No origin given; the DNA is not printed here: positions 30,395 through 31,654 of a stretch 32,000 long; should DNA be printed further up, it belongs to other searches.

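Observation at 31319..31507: fbp lacks a canonical start for its conserved N-terminus and is in frame with the TAA stop of the upstream gap paralog across a Pro-rich linker-like segment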

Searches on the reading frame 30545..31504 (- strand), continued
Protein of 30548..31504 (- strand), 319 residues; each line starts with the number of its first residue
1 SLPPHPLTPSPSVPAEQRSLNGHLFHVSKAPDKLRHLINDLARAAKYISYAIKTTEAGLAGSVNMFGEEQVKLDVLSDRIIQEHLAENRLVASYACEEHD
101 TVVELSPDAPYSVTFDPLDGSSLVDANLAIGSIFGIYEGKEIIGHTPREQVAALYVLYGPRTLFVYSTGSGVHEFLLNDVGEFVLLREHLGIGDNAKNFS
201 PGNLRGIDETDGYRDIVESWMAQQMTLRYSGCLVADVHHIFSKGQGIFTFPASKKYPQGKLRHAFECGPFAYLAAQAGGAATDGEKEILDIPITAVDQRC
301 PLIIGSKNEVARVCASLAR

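Call 22: find_encoding_contigs(protein=window:30545-31312:-, flank=1500, max_places=10)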
Protein window:30545-31312:- (255 aa): 24 contigs read that carry it; 3 places shown.
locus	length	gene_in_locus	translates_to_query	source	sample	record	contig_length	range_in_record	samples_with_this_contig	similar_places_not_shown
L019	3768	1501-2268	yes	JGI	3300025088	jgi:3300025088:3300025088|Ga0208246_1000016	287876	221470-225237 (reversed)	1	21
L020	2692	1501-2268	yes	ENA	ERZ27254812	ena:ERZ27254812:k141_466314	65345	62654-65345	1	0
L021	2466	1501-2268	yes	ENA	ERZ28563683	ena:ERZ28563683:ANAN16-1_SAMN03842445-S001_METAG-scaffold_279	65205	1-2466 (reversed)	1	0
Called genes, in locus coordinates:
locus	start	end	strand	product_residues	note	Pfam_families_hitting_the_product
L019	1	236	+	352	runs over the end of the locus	PF10555:MraY_sig1 (faint), PF00953:Glycos_transf_4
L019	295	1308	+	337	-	PF00044:Gp_dh_N, PF02800:Gp_dh_C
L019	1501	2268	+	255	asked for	PF00316:FBPase, PF18913:FBPase_C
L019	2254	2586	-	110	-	-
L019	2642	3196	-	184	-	-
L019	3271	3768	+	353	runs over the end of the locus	PF13439:Glyco_transf_4, PF20706:GT4-conflict, PF00534:Glycos_transf_1, PF13692:Glyco_trans_1_4, PF13524:Glyco_trans_1_2 (weak)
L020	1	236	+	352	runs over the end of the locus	PF10555:MraY_sig1 (faint), PF00953:Glycos_transf_4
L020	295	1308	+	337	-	PF00044:Gp_dh_N, PF02800:Gp_dh_C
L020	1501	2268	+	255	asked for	PF00316:FBPase, PF18913:FBPase_C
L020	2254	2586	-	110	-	-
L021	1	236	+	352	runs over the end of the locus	PF10555:MraY_sig1 (faint), PF00953:Glycos_transf_4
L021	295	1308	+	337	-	PF00044:Gp_dh_N, PF02800:Gp_dh_C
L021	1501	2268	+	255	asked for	PF00316:FBPase, PF18913:FBPase_C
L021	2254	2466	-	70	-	?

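Call 27: find_encoding_contigs(protein=P0052, flank=5000, max_places=4)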
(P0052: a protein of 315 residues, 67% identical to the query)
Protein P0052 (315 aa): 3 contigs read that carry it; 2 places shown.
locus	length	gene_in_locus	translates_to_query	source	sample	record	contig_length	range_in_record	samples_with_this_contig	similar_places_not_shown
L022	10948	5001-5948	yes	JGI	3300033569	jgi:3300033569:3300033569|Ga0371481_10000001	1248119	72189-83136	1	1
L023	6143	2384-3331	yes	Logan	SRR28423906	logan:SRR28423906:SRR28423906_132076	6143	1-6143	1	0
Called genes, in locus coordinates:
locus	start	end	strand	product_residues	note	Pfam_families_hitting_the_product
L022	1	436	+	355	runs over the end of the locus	PF00154:RecA_N, PF08423:Rad51, PF13481:AAA_25 (faint), PF06745:ATPase (weak), PF27531:MT3502_N (weak), PF01637:ATPase_2 (weak), PF21096:RecA_C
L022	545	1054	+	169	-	PF00293:NUDIX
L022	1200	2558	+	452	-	PF00772:DnaB, PF13481:AAA_25, PF03796:DnaB_C, PF06745:ATPase (faint)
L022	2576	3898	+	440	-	PF00953:Glycos_transf_4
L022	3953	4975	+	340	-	PF00044:Gp_dh_N, PF02800:Gp_dh_C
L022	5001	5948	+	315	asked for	PF00316:FBPase, PF18913:FBPase_C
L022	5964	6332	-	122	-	-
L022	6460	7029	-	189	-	-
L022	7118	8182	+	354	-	PF20706:GT4-conflict, PF00534:Glycos_transf_1, PF13692:Glyco_trans_1_4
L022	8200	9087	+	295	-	PF01513:NAD_kinase, PF20143:NAD_kinase_C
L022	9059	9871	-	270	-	PF17827:PrmC_N, PF05175:MTS, PF06325:PrmA, PF12847:Methyltransf_18 (weak), PF13847:Methyltransf_31, PF08241:Methyltransf_11 (faint), PF13649:Methyltransf_25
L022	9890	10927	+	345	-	PF20706:GT4-conflict (faint), PF13439:Glyco_transf_4, PF13579:Glyco_trans_4_4, PF00534:Glycos_transf_1, PF13692:Glyco_trans_1_4, PF13524:Glyco_trans_1_2 (weak)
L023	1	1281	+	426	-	?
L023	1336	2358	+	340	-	PF00044:Gp_dh_N, PF02800:Gp_dh_C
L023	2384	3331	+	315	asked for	PF00316:FBPase, PF18913:FBPase_C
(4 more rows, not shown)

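Call 44: search_protein_families(library=ncbifam, proteins=[P0122, P0121], max_evalue=0.00001)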
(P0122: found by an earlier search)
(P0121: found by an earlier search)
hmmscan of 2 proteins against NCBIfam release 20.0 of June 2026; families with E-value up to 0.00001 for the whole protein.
P0122 (313 aa): 9 families
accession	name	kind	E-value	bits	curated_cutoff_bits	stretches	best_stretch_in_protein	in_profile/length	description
NF006783.0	PRK09293.2-4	equivalog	3.3e-88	295.7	521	1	23-308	22-307/315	class 1 fructose-bisphosphatase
NF006778.0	PRK09293.1-1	equivalog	5.2e-69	232.5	368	1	20-308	17-326/335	class 1 fructose-bisphosphatase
NF006784.0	PRK09293.2-5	equivalog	2.6e-66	223.7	395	1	29-308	2-273/279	class 1 fructose-bisphosphatase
NF006779.0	PRK09293.1-3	equivalog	6.1e-61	206.3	349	1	22-308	17-327/334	class 1 fructose-bisphosphatase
NF006782.0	PRK09293.2-3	equivalog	2.2e-59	200.8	457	1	29-307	2-274/280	class 1 fructose-bisphosphatase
NF006780.0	PRK09293.1-4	equivalog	1.6e-52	178.7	358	1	28-308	24-319/343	class 1 fructose-bisphosphatase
NF006786.0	PRK09293.3-3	subfamily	5.8e-51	173.3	428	1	28-311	8-285/286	class 1 fructose-bisphosphatase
NF006785.0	PRK09293.3-2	equivalog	4.5e-49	167.2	477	1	24-310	12-289/291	class 1 fructose-bisphosphatase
NF006781.0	PRK09293.2-1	equivalog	2.7e-26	92.5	576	1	50-279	36-251/290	class 1 fructose-bisphosphatase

P0121 (255 aa): 9 families
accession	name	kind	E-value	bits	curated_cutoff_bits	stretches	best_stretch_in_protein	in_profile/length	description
NF006783.0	PRK09293.2-4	equivalog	1.3e-76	257.6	521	1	1-250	58-307/315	class 1 fructose-bisphosphatase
NF006778.0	PRK09293.1-1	equivalog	7.5e-64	215.5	368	1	3-250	62-326/335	class 1 fructose-bisphosphatase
NF006784.0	PRK09293.2-5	equivalog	9e-61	205.6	395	1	3-250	34-273/279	class 1 fructose-bisphosphatase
NF006782.0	PRK09293.2-3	equivalog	1.1e-54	185.4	457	1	3-249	34-274/280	class 1 fructose-bisphosphatase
NF006779.0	PRK09293.1-3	equivalog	1.4e-54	185.4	349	1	3-250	60-327/334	class 1 fructose-bisphosphatase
NF006780.0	PRK09293.1-4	equivalog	2.6e-50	171.3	358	1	3-250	61-319/343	class 1 fructose-bisphosphatase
NF006786.0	PRK09293.3-3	subfamily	2.7e-49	167.9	428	1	3-253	40-285/286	class 1 fructose-bisphosphatase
NF006785.0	PRK09293.3-2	equivalog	6.4e-46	156.8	477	1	3-252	48-289/291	class 1 fructose-bisphosphatase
NF006781.0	PRK09293.2-1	equivalog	1.1e-25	90.6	576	1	3-221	48-251/290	class 1 fructose-bisphosphatase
